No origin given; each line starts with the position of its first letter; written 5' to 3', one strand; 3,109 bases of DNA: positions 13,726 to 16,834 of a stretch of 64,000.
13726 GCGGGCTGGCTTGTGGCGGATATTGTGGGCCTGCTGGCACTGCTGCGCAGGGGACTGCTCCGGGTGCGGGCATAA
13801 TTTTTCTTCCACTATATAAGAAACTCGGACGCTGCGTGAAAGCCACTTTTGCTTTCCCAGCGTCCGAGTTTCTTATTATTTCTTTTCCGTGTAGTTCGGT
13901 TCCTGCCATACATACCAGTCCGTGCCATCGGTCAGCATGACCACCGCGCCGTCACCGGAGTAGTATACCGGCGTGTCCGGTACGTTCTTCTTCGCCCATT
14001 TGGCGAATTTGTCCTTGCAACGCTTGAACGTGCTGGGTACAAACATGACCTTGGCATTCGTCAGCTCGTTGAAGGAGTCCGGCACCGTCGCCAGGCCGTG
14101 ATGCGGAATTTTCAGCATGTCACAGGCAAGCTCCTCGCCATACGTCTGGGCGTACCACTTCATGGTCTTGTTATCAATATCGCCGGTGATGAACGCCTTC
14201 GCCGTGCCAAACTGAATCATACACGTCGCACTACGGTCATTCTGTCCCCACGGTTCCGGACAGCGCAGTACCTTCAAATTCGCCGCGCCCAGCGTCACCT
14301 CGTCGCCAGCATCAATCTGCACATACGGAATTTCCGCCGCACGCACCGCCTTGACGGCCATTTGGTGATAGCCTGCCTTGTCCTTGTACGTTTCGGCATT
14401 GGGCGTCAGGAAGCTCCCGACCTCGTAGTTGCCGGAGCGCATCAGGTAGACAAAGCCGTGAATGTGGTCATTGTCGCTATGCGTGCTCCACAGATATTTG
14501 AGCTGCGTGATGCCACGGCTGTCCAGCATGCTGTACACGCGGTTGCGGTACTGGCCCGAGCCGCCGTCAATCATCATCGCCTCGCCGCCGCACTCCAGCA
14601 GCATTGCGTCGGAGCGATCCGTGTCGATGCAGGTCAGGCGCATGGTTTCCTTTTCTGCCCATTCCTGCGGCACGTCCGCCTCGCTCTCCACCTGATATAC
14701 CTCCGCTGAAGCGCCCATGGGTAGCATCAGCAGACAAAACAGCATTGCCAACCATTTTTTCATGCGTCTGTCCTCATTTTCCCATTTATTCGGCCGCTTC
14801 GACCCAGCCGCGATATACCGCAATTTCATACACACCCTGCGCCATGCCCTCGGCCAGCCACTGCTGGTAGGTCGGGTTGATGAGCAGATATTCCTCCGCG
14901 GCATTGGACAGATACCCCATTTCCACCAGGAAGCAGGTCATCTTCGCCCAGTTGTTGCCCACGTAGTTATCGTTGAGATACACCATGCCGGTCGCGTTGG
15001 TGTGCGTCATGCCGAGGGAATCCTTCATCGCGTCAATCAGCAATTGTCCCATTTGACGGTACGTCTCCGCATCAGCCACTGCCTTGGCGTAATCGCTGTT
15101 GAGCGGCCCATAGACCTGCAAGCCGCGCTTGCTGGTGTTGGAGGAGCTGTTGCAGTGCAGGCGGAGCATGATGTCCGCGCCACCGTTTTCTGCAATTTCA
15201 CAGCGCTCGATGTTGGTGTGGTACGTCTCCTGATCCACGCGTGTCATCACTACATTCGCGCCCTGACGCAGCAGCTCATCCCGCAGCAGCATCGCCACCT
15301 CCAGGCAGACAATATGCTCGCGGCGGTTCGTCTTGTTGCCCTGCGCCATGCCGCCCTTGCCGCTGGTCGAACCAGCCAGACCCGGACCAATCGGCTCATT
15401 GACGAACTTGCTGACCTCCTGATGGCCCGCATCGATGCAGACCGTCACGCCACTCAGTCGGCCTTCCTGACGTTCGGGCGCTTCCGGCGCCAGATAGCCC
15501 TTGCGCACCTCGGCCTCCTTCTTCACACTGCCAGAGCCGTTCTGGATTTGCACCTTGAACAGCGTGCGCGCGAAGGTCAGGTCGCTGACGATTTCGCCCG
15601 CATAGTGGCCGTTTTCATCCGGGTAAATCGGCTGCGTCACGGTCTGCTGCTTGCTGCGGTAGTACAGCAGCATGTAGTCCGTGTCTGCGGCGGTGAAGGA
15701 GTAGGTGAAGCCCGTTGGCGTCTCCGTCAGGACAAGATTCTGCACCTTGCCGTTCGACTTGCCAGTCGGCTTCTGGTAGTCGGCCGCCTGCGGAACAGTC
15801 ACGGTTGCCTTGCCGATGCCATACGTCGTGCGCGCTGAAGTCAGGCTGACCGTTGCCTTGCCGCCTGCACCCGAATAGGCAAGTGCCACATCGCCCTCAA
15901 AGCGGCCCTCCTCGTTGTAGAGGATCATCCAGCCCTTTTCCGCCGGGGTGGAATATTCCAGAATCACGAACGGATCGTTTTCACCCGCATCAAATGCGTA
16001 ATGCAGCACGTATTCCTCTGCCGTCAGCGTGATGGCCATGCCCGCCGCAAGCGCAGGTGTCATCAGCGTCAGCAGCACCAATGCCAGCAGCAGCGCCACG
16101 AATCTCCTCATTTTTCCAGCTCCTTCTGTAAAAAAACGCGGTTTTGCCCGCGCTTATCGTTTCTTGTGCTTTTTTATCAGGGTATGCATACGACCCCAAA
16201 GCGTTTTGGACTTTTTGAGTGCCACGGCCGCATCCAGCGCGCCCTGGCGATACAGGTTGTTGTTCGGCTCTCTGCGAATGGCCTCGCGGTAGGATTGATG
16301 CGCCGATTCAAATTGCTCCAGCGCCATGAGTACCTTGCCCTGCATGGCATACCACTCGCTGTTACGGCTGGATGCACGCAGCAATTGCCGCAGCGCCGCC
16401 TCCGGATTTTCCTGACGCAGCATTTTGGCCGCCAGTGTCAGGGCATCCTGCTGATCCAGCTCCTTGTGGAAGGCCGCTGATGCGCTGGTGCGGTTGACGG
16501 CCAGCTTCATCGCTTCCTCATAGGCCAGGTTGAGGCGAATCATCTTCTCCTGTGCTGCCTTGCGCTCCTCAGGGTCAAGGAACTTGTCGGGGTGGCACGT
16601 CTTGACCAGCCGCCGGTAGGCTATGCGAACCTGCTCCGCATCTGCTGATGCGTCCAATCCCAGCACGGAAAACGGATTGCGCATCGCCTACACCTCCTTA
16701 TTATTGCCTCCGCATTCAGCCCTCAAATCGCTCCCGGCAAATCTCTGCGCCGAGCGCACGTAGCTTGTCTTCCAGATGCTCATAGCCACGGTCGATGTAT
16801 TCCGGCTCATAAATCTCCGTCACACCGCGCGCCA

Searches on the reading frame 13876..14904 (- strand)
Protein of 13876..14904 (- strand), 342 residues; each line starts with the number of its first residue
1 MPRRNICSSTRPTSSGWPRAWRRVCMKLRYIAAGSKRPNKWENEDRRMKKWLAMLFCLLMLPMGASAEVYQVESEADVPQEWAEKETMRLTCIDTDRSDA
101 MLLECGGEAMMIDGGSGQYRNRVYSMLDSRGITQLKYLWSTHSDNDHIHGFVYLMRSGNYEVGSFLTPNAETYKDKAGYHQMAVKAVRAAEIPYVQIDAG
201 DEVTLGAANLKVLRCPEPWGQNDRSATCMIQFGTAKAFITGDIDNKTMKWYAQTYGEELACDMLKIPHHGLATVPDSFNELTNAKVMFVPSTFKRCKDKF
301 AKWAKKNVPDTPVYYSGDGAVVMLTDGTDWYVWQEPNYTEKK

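Call 7: search_protein_families(library=pfam, proteins=[window:13876-14904:-], max_evalue=0.001)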
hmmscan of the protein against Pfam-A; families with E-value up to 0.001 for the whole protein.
window:13876-14904:- (342 aa): 1 family
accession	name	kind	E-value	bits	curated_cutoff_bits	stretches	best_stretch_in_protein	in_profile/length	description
PF00753.33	Lactamase_B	-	6e-08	33.3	22.7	1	96-243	4-150/196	Metallo-beta-lactamase superfamily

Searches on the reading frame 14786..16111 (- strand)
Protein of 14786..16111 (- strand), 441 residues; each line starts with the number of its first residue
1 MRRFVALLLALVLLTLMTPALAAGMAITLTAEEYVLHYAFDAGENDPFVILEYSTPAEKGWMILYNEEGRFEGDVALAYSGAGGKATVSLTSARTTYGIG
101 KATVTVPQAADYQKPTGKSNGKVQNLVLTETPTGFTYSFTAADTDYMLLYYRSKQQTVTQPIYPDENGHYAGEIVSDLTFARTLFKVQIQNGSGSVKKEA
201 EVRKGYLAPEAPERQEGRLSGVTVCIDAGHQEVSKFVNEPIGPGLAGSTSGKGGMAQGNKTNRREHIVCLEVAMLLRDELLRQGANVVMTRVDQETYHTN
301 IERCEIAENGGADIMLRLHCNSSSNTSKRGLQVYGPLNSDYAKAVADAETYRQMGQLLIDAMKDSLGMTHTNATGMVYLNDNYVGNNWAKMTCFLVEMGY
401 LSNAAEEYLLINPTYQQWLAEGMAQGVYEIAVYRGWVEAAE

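Call 7: search_protein_families(library=pfam, proteins=[window:14786-16111:-], max_evalue=0.001)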
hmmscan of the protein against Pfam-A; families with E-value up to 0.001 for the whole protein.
window:14786-16111:- (441 aa): 1 family
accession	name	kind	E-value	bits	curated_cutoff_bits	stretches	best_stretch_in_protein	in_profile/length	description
PF01520.23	Amidase_3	-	2.8e-28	99.6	27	1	224-427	1-172/174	N-acetylmuramoyl-L-alanine amidase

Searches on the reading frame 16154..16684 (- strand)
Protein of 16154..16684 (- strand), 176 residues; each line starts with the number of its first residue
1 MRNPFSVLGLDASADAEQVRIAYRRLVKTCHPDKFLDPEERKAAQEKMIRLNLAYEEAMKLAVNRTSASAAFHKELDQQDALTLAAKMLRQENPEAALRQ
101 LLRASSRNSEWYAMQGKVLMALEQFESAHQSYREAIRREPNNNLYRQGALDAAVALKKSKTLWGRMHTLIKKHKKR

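Call 7: search_protein_families(library=pfam, proteins=[window:16154-16684:-], max_evalue=0.001)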
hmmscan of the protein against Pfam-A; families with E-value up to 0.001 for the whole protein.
window:16154-16684:- (176 aa): 8 families
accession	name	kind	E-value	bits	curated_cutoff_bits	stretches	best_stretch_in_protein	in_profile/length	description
PF00226.36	DnaJ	-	6.1e-10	39.5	27.8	1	4-56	2-51/63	DnaJ domain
PF07719.23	TPR_2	-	1.5e-05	25.1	27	1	110-142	2-34/34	Tetratricopeptide repeat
PF13432.12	TPR_16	-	0.00017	22.4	32.7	0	89-141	8-63/65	Tetratricopeptide repeat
PF23914.1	TPR_CcmH_CycH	-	0.0002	21.7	42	1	96-146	37-87/158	Cytochrome c-type biogenesis protein H TPR domain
PF12569.14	NatA_aux_su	-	0.00025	20.6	33.3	1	90-159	16-87/515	N-terminal acetyltransferase A, auxiliary subunit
PF00515.34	TPR_1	-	0.00063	19.9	27.8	0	112-142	4-34/34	Tetratricopeptide repeat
PF13181.12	TPR_8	-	0.00065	20.1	25.7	0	112-142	4-34/34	Tetratricopeptide repeat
PF13428.12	TPR_14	-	0.001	20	23.5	0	113-147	5-39/44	Tetratricopeptide repeat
